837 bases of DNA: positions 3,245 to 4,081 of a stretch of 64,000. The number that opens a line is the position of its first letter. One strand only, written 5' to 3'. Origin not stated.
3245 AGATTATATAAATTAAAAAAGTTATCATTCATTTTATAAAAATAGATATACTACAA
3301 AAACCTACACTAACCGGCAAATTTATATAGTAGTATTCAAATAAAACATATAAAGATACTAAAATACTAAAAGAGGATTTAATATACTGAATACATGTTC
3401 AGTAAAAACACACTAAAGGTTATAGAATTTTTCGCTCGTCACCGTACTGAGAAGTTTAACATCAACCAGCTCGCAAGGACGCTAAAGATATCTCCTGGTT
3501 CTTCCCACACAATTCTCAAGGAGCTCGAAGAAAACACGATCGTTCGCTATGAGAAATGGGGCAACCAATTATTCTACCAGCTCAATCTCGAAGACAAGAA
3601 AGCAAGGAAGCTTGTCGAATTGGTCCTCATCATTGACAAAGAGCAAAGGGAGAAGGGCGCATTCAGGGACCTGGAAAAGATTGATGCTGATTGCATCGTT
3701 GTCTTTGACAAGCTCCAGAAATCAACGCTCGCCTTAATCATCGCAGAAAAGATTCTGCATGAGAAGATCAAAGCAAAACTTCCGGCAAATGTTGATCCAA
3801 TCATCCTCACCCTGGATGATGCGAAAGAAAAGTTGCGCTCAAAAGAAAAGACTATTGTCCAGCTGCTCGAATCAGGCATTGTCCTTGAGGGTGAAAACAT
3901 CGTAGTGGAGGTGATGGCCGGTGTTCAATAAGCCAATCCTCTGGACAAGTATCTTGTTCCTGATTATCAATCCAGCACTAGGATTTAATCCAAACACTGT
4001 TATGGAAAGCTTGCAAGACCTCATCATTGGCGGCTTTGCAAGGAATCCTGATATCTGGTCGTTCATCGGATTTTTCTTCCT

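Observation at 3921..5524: Tandem paralogous polytopic membrane proteins sharing a conserved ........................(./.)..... core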

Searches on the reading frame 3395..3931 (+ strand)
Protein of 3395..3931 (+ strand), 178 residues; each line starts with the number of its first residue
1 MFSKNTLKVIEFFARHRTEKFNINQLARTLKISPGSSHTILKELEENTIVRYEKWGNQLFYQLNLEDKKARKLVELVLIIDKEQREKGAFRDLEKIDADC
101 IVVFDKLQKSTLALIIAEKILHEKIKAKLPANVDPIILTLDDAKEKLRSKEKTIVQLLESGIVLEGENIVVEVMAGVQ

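Call 5: search_protein_families(library=pfam, proteins=[window:3395-3931:+], max_evalue=0.1)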
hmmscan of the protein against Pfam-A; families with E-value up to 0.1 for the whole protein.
window:3395-3931:+ (178 aa): 8 families
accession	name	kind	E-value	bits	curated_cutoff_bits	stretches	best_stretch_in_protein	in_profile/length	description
PF09339.16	HTH_IclR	-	0.0028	17.8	22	1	5-53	4-51/52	IclR helix-turn-helix domain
PF13412.12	HTH_24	-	0.0083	16.1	21.9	1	22-47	19-44/48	Winged helix-turn-helix DNA-binding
PF12802.13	MarR_2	-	0.011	16.3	27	1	9-50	10-50/61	MarR family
PF01325.25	Fe_dep_repress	-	0.042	14.5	26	1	24-54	26-56/60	Iron dependent repressor, N-terminal DNA binding domain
PF25212.1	HVO_A0114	-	0.07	13.4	27.6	0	2-58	20-74/84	HVO_A0114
PF03965.22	Penicillinase_R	-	0.076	13.8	22.6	0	23-71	24-72/115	Penicillinase repressor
PF13368.11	Toprim_C_rpt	-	0.089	13.2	22.3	0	121-151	20-50/57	Topoisomerase C-terminal repeat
PF22979.2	HTH_69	-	0.091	13.1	27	0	136-171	25-57/69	Winged helix-turn-helix domain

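Call 8: search_protein_families(library=ncbifam, proteins=[window:3395-3931:+], max_evalue=0.1)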
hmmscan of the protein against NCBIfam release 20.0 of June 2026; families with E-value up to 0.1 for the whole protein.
window:3395-3931:+ (178 aa): 7 families
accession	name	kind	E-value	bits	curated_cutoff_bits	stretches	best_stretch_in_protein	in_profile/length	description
NF033788.1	HTH_metalloreg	subfamily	0.00031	20.5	55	1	7-67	14-72/77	metalloregulator ArsR/SmtB family transcription factor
NF041852.1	trans_reg_HypR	equivalog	0.0015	18.5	180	1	7-86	9-86/139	redox-sensitive transcriptional regulator HypR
TIGR02944.1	suf_reg_Xantho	equivalog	0.0048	17.3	110.65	1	7-83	12-86/130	SUF system Fe-S cluster assembly regulator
NF040642.1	sulf_sens_BigR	equivalog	0.0074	16.3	155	1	20-77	33-88/95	sulfite-sensing transcriptional repressor BigR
NF002063.0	PRK00893.1-3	equivalog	0.015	14.9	171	1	56-138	21-101/142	aspartate carbamoyltransferase regulatory subunit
NF045707.1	Dbac_1936_reg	equivalog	0.023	14.7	115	1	5-69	18-77/99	ArsR/SmtB-type metalloregulator TsoR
NF033789.1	repress_SdpR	subfamily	0.055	13.4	100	0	18-65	19-66/79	autorepressor SdpR family transcription factor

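Call 44: search_protein_families(library=phrogs, proteins=[window:3395-3931:+], max_evalue=0.01)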
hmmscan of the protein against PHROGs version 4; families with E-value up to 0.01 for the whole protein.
window:3395-3931:+ (178 aa): 0 families

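Call 45: search_protein_families(library=padloc, proteins=[window:3395-3931:+], max_evalue=0.01)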
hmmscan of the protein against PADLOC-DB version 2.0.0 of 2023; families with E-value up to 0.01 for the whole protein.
window:3395-3931:+ (178 aa): 3 families
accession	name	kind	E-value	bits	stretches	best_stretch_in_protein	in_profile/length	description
PDLC04368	PDC-M05A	-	1.6e-09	35.9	1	1-68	10-77/201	-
PDLC01438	Csa3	-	8.3e-06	24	1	4-102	148-223/305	"CAS-I,CAS-II,CAS-III,CAS-IV,CAS-V,CAS-VI; associated_signaling"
PDLC03963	SoFic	-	0.0089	13.4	0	3-62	292-351/361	-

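Call 84: search_solved_structures(query=A6, max_evalue=1)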
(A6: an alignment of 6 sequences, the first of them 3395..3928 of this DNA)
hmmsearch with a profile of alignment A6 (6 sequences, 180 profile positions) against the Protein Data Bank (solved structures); distinct sequences matched with E-value up to 1: 42.
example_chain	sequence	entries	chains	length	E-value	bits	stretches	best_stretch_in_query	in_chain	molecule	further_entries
5yhz_A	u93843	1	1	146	0.00015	24.9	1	19-59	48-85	Zinc transport transcriptional regulator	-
5yi0_B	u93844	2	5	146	0.00025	24.1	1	27-59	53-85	Zinc transport transcriptional regulator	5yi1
5yhx_A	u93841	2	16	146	0.00026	24.1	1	27-59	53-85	Zinc transport transcriptional regulator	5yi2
5yhy_A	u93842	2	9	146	0.00032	23.8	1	27-59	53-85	Zinc transport transcriptional regulator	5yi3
6fi9_A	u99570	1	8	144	0.00032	23.8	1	27-59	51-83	Transcriptional regulator ZitR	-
2cfx_A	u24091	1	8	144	0.0043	20.1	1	7-57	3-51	HTH-TYPE TRANSCRIPTIONAL REGULATOR LRPC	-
1ku9_A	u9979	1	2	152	0.008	19.2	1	25-56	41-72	hypothetical protein MJ223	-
2x4h_A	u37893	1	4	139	0.014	18.5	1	26-59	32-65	HYPOTHETICAL PROTEIN SSO2273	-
5tjj_A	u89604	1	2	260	0.033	17.2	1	12-57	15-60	Transcriptional regulator, IclR family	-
2efn_A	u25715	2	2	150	0.037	17.1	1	9-56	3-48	150aa long hypothetical transcriptional regulator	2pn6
9t6r_A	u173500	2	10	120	0.04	17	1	23-87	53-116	Lmo1102 protein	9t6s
3tgn_A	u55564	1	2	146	0.041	16.9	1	22-68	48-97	Adc operon repressor AdcR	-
4ggg_A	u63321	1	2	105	0.043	16.8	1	26-69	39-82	Repressor protein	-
1i1g_A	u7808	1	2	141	0.047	16.7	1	10-56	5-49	TRANSCRIPTIONAL REGULATOR LRPA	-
9t6t_A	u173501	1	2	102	0.064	16.3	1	23-69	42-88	Lmo1102 protein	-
1p6r_A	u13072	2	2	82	0.34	13.9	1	1-72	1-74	Penicillinase repressor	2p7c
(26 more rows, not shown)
